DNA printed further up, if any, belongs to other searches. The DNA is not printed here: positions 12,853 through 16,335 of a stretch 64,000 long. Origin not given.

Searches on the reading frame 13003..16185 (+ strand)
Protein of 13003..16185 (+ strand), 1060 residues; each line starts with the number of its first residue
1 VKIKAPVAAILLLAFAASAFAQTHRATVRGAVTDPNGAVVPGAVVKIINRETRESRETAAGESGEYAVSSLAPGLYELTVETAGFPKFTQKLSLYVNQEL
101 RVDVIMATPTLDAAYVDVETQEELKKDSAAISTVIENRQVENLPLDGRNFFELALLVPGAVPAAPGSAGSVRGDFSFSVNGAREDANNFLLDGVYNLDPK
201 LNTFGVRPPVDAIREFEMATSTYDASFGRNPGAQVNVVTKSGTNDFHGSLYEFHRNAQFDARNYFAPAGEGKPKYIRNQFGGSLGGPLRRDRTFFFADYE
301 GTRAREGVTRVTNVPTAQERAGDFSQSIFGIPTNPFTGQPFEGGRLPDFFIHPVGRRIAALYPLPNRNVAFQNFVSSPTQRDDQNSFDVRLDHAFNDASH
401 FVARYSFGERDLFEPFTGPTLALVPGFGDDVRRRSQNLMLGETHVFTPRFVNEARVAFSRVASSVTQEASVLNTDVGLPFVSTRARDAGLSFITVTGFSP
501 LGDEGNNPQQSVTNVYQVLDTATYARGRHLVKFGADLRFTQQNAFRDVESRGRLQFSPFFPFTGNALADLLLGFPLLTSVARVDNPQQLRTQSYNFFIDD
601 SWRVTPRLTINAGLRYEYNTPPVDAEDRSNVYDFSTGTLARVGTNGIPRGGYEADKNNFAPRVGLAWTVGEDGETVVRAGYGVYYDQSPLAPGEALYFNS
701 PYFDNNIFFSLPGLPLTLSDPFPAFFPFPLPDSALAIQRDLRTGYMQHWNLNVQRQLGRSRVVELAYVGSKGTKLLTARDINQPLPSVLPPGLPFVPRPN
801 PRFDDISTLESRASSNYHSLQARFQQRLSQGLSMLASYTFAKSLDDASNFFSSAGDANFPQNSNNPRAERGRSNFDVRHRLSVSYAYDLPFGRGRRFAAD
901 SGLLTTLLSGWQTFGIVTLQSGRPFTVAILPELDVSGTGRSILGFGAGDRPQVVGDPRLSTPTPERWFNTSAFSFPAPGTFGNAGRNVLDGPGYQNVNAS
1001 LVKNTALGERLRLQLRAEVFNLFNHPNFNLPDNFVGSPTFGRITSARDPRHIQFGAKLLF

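Call 30: search_protein_families(library=pfam, proteins=[window:13003-16185:+])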
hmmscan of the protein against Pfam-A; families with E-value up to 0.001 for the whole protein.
window:13003-16185:+ (1060 aa): 4 families
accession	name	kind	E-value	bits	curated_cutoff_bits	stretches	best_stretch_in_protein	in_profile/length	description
PF25183.1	OMP_b-brl_4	-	1.1e-263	877.9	30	1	238-1053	1-838/838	Outer membrane beta barrel domain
PF13620.12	CarboxypepD_reg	-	2.6e-17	63.3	32.3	1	27-106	1-81/82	Carboxypeptidase regulatory-like domain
PF00593.30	TonB_dep_Rec_b-barrel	-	2.2e-08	34.9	27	1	335-691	18-243/436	TonB dependent receptor-like, beta-barrel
PF13715.12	CarbopepD_reg_2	-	2e-05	24.9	32.2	1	28-112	1-82/88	CarboxypepD_reg-like domain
